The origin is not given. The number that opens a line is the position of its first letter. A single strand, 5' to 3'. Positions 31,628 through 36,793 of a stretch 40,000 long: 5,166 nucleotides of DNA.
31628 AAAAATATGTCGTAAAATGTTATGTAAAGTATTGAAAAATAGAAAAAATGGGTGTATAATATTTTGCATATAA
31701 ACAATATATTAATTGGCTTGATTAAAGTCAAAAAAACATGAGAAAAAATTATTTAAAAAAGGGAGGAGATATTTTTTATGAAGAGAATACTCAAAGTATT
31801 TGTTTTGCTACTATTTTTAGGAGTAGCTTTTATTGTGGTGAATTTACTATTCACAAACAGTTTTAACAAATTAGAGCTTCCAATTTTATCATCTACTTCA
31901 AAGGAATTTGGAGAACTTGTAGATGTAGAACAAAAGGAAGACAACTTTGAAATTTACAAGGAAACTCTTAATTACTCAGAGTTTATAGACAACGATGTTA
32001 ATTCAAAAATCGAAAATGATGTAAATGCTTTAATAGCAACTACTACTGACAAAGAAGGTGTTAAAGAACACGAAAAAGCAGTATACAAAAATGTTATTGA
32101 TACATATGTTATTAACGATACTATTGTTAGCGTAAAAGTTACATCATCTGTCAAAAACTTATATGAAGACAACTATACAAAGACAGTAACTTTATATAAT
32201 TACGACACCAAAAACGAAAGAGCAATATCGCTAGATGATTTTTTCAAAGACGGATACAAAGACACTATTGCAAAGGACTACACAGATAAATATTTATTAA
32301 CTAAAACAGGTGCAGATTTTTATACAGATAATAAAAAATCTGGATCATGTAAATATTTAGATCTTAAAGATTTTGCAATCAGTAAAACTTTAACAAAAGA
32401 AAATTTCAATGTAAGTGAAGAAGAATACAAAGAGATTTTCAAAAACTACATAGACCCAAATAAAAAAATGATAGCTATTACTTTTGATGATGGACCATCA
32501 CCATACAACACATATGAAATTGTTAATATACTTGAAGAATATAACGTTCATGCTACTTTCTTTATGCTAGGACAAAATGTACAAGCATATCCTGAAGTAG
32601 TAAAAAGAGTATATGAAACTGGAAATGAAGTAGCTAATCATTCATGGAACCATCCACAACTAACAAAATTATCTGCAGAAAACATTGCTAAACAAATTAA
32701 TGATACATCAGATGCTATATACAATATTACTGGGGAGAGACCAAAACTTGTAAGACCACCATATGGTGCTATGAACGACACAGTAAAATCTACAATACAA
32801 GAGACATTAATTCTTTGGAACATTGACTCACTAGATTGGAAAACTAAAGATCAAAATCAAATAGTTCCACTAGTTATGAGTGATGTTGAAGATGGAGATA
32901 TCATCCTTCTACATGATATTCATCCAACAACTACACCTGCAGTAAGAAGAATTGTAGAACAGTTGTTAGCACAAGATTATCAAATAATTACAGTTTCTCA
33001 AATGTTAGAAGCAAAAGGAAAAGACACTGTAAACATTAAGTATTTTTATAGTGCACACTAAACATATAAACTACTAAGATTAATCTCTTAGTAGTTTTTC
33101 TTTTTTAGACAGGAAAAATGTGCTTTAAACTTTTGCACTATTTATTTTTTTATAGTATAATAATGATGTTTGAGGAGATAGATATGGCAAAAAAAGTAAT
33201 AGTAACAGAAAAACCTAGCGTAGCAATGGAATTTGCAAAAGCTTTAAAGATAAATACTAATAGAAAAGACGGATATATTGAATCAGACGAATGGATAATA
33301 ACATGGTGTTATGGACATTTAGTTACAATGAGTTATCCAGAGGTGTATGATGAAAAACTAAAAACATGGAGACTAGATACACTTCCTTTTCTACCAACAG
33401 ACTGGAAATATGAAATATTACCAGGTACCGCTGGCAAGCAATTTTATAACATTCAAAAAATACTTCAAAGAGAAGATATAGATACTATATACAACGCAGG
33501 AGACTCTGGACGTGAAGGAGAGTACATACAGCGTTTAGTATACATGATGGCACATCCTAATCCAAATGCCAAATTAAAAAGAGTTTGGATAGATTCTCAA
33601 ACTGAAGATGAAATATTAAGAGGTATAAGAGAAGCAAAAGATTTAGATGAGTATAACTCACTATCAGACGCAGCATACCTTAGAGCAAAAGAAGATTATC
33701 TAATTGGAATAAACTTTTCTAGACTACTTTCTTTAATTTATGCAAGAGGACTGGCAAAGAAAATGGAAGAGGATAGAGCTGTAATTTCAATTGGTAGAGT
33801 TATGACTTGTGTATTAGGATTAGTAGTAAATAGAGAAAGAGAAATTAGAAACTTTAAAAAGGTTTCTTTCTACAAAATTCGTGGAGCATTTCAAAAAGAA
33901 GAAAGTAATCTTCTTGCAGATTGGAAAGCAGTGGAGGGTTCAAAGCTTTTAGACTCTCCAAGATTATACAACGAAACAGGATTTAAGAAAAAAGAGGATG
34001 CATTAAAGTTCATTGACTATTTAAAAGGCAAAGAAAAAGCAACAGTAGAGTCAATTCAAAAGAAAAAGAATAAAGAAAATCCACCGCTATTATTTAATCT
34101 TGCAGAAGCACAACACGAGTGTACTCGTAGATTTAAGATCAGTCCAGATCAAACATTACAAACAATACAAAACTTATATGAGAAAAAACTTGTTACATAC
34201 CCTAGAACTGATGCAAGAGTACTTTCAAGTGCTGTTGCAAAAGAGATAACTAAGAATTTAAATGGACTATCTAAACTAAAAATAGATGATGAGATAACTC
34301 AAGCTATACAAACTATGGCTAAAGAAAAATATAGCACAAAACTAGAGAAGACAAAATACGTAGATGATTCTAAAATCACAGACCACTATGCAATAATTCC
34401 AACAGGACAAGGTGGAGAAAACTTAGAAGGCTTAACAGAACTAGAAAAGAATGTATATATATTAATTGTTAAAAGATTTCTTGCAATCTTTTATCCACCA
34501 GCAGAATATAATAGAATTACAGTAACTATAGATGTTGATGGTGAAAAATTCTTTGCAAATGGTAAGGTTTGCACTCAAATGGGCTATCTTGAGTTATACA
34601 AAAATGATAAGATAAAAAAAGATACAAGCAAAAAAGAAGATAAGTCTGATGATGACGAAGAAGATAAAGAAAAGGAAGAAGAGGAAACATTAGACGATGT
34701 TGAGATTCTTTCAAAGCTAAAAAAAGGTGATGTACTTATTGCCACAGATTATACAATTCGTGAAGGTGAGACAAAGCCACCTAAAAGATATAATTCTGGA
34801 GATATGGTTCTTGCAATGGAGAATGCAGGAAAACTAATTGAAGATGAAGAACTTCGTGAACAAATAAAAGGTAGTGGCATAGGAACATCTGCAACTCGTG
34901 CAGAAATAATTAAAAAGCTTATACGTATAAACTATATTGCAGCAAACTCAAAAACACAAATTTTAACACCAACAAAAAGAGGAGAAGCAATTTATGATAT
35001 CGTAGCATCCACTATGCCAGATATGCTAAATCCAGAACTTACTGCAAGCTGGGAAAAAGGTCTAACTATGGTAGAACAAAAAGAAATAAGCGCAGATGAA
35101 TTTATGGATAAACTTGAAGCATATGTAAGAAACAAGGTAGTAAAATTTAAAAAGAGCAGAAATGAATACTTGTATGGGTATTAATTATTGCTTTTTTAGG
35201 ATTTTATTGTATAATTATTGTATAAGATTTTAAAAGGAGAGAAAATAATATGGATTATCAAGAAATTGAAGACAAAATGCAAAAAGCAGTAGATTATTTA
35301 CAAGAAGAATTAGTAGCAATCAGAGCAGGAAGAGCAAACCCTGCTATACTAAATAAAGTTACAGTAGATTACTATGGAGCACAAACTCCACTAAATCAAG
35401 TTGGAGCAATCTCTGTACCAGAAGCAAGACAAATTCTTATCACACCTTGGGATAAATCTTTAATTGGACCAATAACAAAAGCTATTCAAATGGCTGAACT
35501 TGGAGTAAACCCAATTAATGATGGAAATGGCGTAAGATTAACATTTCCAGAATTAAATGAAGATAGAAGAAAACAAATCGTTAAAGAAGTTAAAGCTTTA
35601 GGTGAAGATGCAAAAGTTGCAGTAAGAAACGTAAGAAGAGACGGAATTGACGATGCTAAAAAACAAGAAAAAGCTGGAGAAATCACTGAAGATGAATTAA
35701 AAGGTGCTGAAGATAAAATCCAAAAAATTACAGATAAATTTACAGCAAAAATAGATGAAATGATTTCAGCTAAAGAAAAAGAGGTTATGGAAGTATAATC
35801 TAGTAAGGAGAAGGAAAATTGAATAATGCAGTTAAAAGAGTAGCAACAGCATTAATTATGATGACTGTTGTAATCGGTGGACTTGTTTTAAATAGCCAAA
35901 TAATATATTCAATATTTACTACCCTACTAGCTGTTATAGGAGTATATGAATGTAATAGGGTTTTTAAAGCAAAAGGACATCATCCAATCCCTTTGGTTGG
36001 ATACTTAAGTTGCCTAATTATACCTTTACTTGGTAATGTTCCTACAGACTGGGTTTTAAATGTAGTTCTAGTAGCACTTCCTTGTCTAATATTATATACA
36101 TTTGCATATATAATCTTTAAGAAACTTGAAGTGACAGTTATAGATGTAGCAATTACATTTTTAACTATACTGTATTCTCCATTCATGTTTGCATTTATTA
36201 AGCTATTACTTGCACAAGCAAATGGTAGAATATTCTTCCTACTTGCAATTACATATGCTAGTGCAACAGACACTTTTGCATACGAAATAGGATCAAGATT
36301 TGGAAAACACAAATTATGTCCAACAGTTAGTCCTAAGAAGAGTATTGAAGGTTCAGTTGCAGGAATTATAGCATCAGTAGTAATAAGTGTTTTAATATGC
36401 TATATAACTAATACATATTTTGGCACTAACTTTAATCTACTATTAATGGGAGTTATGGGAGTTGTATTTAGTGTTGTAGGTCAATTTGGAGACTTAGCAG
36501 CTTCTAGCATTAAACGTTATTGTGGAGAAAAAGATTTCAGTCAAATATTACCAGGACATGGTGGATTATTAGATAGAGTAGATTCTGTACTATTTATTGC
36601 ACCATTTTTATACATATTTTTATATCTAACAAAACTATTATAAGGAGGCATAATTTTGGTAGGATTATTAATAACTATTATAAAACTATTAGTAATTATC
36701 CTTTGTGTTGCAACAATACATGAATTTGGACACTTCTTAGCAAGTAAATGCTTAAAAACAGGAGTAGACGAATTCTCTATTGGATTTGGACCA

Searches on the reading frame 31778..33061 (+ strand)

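Call 34: search_protein_families(library=pfam, proteins=[window:31778-33061:+], max_evalue=0.001)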
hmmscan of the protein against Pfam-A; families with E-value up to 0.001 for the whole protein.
window:31778-33061:+ (427 aa): 1 family
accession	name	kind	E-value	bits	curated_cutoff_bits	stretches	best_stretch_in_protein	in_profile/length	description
PF01522.26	Polysacc_deac_1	-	5.5e-42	143.1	23.1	1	226-341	3-117/124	Polysaccharide deacetylase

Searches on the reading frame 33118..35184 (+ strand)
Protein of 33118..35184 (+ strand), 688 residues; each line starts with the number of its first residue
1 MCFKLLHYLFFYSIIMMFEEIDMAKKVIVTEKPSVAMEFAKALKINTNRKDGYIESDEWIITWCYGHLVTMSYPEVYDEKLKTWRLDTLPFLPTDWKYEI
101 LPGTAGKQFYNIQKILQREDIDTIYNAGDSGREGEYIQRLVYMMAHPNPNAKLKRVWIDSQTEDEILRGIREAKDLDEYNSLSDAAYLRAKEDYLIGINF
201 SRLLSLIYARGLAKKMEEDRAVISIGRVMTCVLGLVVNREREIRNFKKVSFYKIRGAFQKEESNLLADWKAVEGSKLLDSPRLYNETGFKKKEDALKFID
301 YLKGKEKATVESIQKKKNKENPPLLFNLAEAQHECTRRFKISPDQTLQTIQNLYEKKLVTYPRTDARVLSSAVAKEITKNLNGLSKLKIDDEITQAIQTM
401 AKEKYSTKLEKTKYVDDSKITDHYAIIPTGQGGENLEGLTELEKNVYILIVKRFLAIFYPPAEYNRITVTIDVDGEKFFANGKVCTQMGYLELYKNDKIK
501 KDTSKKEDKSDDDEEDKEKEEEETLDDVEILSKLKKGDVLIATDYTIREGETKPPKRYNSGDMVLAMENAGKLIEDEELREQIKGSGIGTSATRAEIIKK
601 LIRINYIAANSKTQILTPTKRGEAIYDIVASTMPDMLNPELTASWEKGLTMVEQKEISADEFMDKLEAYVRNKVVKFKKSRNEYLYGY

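Call 36: search_protein_families(library=pfam, proteins=[window:33118-35184:+], max_evalue=0.001)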
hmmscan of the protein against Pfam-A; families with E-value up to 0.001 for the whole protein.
window:33118-35184:+ (688 aa): 2 families
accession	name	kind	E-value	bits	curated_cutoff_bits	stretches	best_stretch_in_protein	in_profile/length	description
PF01131.25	Topoisom_bac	-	3e-102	343.1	35.1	1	178-664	2-411/411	DNA topoisomerase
PF01751.28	Toprim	-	4e-07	30.5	23.1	1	27-158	2-93/96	Toprim domain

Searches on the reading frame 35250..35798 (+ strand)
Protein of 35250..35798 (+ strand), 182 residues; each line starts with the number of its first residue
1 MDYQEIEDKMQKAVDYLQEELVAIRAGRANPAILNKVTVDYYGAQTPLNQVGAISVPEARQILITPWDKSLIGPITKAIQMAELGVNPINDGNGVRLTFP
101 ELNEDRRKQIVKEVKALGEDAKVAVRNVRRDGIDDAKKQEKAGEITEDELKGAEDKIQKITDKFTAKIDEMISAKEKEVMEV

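Call 36: search_protein_families(library=pfam, proteins=[window:35250-35798:+], max_evalue=0.001)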
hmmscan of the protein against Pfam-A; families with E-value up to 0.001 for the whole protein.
window:35250-35798:+ (182 aa): 1 family
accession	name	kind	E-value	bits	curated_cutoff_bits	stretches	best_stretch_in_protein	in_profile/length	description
PF01765.24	RRF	-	3.3e-67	225.9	29.7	1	17-180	1-164/164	Ribosome recycling factor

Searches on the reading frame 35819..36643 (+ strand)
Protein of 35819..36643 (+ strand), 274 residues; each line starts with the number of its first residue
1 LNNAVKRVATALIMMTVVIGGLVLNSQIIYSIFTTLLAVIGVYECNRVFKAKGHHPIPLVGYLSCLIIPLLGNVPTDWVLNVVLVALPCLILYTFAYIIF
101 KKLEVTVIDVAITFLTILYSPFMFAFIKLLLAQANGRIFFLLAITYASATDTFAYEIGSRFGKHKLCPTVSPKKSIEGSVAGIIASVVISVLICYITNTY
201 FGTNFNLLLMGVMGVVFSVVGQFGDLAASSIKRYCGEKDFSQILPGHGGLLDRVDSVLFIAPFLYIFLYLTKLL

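Call 36: search_protein_families(library=pfam, proteins=[window:35819-36643:+], max_evalue=0.001)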
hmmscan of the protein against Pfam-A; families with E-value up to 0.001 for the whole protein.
window:35819-36643:+ (274 aa): 1 family
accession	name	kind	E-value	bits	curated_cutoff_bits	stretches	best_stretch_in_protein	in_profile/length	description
PF01148.25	CTP_transf_1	-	5e-55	187.6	24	1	6-270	2-263/264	Cytidylyltransferase family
